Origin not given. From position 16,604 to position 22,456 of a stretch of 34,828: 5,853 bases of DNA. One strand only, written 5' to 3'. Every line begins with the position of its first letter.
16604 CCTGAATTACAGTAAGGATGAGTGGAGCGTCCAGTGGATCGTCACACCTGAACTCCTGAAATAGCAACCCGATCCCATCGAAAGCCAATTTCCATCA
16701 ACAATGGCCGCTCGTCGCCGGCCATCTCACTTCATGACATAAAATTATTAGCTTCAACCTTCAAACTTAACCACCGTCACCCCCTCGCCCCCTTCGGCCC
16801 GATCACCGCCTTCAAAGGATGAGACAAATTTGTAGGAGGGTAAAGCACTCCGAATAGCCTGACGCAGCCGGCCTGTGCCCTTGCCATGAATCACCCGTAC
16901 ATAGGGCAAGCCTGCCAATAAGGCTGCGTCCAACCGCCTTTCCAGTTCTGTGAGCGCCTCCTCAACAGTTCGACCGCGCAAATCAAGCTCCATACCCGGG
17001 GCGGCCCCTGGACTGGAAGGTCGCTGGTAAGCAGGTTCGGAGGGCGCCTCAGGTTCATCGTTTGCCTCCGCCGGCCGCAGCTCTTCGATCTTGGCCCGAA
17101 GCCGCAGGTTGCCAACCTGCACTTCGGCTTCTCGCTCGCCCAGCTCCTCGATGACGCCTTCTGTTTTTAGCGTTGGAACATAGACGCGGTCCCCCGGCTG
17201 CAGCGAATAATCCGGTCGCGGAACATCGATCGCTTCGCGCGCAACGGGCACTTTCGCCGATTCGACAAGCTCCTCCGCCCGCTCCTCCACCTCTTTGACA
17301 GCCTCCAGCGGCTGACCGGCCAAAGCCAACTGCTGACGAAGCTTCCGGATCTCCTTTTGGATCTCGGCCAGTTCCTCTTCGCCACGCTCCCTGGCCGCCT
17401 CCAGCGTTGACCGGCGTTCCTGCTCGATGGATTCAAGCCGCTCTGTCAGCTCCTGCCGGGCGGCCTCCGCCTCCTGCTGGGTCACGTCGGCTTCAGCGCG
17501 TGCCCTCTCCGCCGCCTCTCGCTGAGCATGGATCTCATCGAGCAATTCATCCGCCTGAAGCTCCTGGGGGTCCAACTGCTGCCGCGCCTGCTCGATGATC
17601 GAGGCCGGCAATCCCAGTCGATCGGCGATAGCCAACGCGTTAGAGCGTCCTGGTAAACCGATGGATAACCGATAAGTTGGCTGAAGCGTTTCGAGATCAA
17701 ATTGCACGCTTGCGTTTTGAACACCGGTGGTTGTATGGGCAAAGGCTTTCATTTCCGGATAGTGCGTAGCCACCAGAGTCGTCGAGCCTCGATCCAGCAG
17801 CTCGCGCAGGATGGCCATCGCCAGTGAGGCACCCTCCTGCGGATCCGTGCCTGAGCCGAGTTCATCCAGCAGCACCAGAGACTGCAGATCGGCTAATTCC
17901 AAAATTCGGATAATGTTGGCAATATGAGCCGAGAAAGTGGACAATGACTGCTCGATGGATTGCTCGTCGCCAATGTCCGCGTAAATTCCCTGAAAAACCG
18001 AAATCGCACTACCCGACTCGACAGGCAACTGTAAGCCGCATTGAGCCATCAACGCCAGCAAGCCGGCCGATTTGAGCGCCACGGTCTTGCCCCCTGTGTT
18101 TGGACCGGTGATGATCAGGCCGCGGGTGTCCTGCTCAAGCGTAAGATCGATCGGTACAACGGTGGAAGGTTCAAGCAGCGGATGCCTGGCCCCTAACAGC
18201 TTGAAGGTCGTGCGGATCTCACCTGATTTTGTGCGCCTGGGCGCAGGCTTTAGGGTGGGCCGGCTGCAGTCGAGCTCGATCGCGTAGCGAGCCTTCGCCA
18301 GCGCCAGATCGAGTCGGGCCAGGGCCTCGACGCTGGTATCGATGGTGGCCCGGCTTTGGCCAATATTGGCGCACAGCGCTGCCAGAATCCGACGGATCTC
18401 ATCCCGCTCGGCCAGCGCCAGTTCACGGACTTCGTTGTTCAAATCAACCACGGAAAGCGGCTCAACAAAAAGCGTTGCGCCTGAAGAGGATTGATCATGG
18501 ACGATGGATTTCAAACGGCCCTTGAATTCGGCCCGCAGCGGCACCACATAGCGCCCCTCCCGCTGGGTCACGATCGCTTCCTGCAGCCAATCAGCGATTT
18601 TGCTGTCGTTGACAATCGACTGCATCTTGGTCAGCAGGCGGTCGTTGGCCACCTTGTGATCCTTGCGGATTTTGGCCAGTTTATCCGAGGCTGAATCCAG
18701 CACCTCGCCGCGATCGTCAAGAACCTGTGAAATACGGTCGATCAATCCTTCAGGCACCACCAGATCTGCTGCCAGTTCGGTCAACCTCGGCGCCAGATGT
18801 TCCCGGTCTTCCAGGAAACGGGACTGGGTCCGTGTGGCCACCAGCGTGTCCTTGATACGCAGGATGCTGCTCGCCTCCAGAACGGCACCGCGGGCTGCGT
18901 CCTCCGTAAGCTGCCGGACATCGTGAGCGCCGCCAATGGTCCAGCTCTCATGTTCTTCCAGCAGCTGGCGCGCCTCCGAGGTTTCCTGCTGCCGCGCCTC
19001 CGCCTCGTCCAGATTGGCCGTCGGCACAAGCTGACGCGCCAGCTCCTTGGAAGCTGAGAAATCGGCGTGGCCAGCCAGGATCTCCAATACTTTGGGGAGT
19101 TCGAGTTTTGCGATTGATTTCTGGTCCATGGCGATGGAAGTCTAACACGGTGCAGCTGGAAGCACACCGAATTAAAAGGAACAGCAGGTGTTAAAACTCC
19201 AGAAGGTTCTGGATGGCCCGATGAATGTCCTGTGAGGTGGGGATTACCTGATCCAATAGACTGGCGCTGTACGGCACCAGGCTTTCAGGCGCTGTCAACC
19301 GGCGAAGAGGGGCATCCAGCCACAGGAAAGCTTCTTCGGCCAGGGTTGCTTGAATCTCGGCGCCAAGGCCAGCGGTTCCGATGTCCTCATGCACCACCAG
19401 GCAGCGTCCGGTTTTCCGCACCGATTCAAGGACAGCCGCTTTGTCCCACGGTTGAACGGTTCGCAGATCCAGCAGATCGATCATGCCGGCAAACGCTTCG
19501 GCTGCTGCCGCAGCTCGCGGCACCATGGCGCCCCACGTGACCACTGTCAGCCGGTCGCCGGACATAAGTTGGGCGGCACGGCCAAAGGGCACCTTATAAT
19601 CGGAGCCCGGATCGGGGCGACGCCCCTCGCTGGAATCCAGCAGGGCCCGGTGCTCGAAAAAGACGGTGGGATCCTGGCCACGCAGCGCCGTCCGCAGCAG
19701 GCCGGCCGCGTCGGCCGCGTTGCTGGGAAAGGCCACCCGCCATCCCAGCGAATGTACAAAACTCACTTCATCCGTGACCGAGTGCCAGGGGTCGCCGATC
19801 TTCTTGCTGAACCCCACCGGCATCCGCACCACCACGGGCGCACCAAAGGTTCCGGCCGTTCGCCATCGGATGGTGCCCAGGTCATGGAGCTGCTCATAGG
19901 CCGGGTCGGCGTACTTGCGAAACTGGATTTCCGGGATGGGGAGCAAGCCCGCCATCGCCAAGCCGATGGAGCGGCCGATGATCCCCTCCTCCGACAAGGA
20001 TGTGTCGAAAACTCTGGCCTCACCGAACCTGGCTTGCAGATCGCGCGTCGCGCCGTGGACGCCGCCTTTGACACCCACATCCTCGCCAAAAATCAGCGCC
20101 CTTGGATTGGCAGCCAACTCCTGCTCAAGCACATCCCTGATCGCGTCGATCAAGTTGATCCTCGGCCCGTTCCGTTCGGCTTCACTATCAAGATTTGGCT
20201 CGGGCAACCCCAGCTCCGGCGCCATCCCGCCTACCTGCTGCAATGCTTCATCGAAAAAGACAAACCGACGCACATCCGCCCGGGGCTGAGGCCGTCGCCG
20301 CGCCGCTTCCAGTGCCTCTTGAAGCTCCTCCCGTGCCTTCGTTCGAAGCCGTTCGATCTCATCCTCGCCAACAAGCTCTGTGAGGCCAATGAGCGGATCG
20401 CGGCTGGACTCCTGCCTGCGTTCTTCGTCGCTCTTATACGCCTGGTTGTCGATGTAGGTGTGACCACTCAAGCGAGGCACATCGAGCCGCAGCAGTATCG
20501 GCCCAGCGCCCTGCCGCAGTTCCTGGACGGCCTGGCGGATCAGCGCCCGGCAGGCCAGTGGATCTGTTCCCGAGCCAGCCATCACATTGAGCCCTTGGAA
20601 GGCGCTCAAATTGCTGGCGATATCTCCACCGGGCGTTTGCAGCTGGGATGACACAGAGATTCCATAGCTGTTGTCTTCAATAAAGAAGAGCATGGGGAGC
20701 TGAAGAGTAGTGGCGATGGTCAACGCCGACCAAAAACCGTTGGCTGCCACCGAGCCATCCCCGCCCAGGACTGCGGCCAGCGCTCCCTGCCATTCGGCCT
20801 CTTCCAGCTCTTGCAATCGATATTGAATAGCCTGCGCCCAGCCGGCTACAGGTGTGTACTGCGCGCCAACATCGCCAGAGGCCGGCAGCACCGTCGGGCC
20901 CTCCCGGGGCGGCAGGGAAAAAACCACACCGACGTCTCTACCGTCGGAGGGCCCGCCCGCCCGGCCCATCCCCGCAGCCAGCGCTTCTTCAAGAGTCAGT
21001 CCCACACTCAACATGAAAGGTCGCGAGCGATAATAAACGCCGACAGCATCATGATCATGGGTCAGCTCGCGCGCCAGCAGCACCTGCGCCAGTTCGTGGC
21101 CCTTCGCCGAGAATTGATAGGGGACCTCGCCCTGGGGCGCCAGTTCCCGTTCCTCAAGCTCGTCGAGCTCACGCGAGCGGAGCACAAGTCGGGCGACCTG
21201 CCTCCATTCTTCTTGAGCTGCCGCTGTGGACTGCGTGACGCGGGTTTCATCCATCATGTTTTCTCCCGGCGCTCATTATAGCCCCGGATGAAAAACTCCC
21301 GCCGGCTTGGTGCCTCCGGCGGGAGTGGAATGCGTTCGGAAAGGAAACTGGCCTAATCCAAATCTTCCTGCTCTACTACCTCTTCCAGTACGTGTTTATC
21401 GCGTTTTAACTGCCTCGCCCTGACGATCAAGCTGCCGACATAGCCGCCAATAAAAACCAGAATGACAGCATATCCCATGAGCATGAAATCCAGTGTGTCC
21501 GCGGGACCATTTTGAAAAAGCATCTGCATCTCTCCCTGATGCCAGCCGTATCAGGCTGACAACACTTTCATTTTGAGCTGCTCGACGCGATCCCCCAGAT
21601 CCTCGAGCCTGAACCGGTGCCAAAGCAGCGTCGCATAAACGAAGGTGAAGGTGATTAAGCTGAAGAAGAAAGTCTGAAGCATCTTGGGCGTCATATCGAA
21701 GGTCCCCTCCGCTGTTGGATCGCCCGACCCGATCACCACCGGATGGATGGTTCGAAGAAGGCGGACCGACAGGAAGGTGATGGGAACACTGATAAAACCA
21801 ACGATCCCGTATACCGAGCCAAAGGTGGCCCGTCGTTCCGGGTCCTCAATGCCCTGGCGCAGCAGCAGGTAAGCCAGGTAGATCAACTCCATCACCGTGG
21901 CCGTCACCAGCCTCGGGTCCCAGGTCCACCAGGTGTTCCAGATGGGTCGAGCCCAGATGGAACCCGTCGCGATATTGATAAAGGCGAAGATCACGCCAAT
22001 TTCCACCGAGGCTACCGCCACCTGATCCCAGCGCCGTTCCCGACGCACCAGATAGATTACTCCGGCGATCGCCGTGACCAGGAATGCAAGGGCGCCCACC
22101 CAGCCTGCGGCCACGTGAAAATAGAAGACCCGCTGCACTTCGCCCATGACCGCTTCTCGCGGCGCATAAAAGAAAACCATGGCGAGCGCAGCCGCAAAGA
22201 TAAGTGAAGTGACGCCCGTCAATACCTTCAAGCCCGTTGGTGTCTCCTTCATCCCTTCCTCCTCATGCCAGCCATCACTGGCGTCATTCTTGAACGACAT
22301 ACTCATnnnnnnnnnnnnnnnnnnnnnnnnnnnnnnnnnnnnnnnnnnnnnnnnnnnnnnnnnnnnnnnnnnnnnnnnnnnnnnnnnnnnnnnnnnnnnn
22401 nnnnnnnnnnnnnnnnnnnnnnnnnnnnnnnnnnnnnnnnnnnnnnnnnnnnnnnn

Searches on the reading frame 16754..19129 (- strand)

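Call 84: search_protein_families(library=pfam, proteins=[window:16754-19129:-], max_evalue=0.001)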
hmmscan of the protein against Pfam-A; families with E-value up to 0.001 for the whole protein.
window:16754-19129:- (791 aa): 4 families
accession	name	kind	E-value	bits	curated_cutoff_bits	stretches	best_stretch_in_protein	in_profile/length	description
PF00488.27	MutS_V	-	2.5e-37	129.1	30.2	1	338-519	1-184/188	MutS domain V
PF01713.27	Smr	-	3.4e-23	82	25.7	1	715-789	1-76/77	Smr domain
PF20297.4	MSSS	-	1.5e-10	41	26.8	1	645-684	1-42/42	MutS2 and Smr-associated SH3 domain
PF10186.14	ATG14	-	0.00089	18.9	33.2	1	470-601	26-142/347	Vacuolar sorting 38 and autophagy-related subunit 14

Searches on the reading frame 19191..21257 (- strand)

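Call 84: search_protein_families(library=pfam, proteins=[window:19191-21257:-], max_evalue=0.001)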
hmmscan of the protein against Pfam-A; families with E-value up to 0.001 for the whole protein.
window:19191-21257:- (688 aa): 3 families
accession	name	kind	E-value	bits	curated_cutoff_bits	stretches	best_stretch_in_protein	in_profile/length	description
PF00676.26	E1_dh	-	6.7e-33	114.4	22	1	37-326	15-298/300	Dehydrogenase E1 component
PF02780.25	Transketolase_C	-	2.5e-28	98.9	25.9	1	559-678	1-124/124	Transketolase, C-terminal domain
PF02779.29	Transket_pyr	-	1.3e-27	97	27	1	367-540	3-172/174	Transketolase, pyrimidine binding domain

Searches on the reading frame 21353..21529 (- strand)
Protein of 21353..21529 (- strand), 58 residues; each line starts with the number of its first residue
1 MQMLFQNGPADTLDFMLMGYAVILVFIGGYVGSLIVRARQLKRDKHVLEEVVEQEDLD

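Call 84: search_protein_families(library=pfam, proteins=[window:21353-21529:-], max_evalue=0.001)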
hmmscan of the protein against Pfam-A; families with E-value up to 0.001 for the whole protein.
window:21353-21529:- (58 aa): 0 families
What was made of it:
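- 21353..21529 (-): A 58-aa ORF with one TM helix, in the ccmD position. Pfam gives no hit (call 84), so the assignment rests on position and size only.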

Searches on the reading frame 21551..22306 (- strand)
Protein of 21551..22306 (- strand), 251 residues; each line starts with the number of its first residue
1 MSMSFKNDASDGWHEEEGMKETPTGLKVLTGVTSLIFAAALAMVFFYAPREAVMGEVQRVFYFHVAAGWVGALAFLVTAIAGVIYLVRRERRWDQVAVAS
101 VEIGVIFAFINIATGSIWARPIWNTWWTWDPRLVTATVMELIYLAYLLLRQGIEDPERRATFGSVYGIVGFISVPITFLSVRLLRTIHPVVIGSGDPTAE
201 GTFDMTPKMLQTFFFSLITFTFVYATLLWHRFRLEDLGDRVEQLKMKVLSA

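Call 3: search_protein_families(library=pfam, proteins=[window:21551-22306:-], max_evalue=0.1)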
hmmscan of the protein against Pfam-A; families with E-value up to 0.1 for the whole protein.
window:21551-22306:- (251 aa): 2 families
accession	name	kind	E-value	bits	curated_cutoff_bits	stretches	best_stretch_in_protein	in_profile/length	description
PF01578.25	Cytochrom_C_asm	-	9.3e-29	101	29.9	1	31-188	42-212/212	Cytochrome C assembly protein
PF19865.4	DUF6338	-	0.026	14.5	26.5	0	67-93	3-29/205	Family of unknown function (DUF6338)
